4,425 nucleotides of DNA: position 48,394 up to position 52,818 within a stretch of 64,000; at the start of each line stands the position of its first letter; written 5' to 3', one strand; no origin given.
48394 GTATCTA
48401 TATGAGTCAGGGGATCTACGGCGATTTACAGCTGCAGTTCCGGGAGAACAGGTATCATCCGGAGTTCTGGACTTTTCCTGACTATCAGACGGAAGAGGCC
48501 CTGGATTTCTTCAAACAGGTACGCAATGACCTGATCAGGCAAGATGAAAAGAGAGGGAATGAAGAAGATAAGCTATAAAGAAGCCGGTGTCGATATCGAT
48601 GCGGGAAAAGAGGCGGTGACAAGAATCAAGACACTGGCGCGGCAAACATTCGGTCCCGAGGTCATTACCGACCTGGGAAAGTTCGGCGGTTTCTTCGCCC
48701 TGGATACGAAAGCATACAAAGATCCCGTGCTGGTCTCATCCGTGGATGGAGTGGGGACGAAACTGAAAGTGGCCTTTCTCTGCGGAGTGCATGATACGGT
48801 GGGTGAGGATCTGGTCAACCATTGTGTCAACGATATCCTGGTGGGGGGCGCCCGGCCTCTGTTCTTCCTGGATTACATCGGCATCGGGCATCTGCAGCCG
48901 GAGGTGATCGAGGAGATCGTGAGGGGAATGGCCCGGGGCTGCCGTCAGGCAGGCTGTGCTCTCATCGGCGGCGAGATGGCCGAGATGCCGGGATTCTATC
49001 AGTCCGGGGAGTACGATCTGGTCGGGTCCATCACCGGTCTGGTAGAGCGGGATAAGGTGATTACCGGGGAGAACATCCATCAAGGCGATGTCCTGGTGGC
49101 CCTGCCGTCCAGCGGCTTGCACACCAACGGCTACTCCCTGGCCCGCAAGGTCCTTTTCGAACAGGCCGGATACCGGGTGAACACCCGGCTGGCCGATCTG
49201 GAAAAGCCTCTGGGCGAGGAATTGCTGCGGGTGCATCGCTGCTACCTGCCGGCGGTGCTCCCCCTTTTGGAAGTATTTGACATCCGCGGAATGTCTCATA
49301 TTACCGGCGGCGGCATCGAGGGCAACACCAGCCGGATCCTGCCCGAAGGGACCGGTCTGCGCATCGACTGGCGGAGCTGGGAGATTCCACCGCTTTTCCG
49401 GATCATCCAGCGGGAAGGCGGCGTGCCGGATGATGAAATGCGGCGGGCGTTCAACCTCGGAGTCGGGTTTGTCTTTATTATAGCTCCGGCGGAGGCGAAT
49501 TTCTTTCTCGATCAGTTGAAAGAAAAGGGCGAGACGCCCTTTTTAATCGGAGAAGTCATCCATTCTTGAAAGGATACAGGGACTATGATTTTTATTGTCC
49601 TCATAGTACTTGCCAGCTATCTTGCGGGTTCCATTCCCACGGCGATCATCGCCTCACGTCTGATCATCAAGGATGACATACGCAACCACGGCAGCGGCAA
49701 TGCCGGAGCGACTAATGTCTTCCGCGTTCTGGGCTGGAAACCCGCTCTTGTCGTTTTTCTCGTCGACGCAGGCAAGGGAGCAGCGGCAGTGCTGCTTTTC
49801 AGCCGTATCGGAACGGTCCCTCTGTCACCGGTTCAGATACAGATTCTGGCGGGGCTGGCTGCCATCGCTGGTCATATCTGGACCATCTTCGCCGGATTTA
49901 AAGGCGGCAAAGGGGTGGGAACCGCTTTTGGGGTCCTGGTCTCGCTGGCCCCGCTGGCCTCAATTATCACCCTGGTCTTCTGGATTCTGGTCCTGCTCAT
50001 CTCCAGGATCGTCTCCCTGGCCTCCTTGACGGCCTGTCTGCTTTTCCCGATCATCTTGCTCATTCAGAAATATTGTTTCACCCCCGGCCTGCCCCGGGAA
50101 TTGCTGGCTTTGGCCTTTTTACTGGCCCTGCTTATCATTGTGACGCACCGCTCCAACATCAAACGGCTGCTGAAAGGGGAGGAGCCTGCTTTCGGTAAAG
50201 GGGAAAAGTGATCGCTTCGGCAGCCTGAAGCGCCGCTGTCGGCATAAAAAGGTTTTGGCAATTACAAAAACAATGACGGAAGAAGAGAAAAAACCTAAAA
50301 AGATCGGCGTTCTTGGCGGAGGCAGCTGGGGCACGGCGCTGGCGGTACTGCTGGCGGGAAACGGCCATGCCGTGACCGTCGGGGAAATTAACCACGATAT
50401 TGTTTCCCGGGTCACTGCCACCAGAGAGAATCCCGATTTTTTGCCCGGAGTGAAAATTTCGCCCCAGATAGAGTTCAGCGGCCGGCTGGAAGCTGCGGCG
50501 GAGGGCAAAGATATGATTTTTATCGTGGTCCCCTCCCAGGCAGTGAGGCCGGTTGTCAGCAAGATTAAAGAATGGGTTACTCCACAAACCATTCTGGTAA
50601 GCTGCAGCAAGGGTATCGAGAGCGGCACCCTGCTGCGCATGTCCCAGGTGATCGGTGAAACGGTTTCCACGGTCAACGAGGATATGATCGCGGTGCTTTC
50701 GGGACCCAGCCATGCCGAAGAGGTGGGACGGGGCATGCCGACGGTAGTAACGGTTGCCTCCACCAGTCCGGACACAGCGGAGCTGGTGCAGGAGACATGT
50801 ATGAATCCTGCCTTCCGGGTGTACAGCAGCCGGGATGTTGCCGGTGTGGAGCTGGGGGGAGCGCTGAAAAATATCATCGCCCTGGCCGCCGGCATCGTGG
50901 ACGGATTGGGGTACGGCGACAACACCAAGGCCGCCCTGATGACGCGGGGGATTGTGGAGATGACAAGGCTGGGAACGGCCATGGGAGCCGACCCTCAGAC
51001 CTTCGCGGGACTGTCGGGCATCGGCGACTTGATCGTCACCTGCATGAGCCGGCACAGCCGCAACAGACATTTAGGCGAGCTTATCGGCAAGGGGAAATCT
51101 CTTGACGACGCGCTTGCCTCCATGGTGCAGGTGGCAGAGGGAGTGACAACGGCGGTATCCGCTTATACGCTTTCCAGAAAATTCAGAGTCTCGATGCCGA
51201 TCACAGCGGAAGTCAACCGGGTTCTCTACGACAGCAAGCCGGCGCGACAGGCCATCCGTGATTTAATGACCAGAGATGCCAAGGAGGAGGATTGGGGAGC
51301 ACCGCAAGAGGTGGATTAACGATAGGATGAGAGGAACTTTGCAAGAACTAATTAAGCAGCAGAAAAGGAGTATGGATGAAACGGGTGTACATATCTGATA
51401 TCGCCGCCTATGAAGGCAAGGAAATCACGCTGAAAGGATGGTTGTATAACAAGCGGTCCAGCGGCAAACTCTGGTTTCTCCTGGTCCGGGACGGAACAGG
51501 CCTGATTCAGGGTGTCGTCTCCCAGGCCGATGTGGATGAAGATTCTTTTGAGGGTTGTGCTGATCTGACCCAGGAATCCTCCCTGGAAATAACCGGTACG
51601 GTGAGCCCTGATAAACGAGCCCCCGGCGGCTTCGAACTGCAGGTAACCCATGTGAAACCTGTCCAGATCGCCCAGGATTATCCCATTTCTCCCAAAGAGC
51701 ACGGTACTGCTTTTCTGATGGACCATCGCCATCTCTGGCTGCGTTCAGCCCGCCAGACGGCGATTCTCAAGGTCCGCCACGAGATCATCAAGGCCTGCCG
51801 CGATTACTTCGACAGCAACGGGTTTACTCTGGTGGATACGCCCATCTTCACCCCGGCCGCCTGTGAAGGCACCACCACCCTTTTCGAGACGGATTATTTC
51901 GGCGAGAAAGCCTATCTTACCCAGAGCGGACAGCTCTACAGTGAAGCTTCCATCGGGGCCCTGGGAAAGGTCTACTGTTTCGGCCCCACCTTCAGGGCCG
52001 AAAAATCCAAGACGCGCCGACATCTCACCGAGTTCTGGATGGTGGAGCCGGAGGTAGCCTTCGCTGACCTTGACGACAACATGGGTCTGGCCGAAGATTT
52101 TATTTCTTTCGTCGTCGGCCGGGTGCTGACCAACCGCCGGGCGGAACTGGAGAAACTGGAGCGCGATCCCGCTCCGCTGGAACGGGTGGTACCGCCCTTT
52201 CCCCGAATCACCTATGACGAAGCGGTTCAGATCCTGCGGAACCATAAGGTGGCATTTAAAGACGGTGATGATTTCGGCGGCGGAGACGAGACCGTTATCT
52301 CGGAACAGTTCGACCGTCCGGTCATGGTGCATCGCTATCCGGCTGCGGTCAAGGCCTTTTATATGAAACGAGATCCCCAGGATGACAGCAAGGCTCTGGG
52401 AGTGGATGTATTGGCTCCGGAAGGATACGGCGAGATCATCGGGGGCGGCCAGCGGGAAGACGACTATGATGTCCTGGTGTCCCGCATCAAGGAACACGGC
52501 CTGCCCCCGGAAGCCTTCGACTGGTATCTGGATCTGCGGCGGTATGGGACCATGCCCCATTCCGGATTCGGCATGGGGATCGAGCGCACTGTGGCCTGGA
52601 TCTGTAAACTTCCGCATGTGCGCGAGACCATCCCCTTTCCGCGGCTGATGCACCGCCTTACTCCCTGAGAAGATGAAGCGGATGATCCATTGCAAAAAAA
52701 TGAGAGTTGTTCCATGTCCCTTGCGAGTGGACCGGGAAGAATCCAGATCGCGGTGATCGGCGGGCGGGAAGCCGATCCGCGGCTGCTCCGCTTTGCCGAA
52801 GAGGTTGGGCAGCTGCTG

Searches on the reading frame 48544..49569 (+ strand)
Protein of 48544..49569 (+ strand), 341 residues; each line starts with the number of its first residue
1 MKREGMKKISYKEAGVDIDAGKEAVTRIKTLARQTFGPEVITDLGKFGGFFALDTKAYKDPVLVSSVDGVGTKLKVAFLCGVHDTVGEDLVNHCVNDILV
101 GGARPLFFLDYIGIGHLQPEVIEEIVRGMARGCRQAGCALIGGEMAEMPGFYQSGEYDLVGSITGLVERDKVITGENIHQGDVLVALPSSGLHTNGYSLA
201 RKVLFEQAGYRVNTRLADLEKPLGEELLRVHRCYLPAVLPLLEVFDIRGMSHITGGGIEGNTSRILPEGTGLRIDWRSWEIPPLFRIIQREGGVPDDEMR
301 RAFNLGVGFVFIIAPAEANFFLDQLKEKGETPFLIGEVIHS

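Call 81: search_protein_families(library=pfam, proteins=[window:48544-49569:+], max_evalue=0.01)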
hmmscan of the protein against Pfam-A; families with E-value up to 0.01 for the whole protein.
window:48544-49569:+ (341 aa): 2 families
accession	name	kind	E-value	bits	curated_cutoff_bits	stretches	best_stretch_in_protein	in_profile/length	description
PF00586.29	AIRS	-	5.6e-24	85.2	24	1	61-167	13-112/112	AIR synthase related protein, N-terminal domain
PF02769.27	AIRS_C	-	7.4e-24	85.1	23.1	1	180-340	2-147/156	AIR synthase related protein, C-terminal domain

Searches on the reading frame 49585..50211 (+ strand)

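Call 81: search_protein_families(library=pfam, proteins=[window:49585-50211:+], max_evalue=0.01)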
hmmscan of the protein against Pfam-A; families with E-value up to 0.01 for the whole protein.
window:49585-50211:+ (208 aa): 1 family
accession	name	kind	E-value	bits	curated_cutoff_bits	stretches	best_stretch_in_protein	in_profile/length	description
PF02660.20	G3P_acyltransf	-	5.1e-55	186.5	24.1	1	11-195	2-164/164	Glycerol-3-phosphate acyltransferase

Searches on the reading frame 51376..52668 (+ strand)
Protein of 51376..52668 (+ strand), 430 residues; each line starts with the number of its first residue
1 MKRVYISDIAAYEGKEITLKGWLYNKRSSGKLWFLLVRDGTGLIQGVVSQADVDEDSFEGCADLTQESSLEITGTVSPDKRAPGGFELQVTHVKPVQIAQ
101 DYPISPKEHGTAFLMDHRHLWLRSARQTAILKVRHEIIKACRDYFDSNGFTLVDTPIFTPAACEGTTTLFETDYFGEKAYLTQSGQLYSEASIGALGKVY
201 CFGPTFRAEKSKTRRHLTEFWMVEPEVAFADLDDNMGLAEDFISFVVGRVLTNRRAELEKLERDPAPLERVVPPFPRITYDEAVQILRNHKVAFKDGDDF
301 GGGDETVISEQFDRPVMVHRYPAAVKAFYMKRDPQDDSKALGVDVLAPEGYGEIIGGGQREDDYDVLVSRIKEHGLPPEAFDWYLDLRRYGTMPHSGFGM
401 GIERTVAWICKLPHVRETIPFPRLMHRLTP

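Call 74: search_protein_families(library=ncbifam, proteins=[window:51376-52668:+], max_evalue=1e-10)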
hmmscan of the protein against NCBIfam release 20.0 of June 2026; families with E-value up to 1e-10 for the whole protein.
window:51376-52668:+ (430 aa): 15 families
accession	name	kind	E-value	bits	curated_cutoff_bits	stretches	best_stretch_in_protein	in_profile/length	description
NF003037.0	PRK03932.1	equivalog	2.6e-166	554.1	414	1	2-429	2-450/451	asparagine--tRNA ligase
TIGR00457.1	asnS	equivalog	5.3e-144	480.4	342.6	1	8-428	10-453/455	asparagine--tRNA ligase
NF003483.0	PRK05159.1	equivalog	1.1e-108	364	353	1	1-430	3-438/438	aspartate--tRNA(Asn) ligase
TIGR00458.1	aspS_nondisc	equivalog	5e-92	309.1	368.4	1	5-430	2-428/428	aspartate--tRNA(Asn) ligase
NF005052.0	PRK06462.1-1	equivalog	5.3e-67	226.4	368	1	92-424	7-346/353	asparagine synthetase A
NF005054.0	PRK06462.1-4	equivalog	1.1e-47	162.7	309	1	122-424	16-311/318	asparagine synthetase A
TIGR00459.1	aspS_bact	equivalog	1.2e-40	139.5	373.85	1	1-285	2-279/586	aspartate--tRNA ligase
NF001750.0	PRK00476.1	equivalog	5.1e-39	134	443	1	12-285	16-284/590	aspartate--tRNA ligase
NF001756.1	PRK00484.1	subfamily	1.8e-30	106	468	1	12-290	49-324/488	lysine--tRNA ligase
TIGR00499.1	lysS_bact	equivalog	1.8e-27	96.2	427.6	1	15-299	54-337/496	lysine--tRNA ligase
NF005053.0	PRK06462.1-3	equivalog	1.7e-24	86.9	322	1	175-417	15-260/274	asparagine synthetase A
NF009460.0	PRK12820.1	equivalog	8.4e-24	83.7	1379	0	115-286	157-313/723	bifunctional aspartyl-tRNA synthetase/aspartyl/glutamyl-tRNA amidotransferase subunit C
NF005055.0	PRK06462.1-5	equivalog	6.7e-18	64.9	389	1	180-423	88-333/341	asparagine synthetase A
NF002821.0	PRK02983.1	equivalog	1.4e-15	56.4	742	1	9-244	654-893/1102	bifunctional lysylphosphatidylglycerol synthetase/lysine--tRNA ligase LysX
NF009101.0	PRK12445.1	subfamily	2.1e-11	43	1026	0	16-288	67-337/505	lysine--tRNA ligase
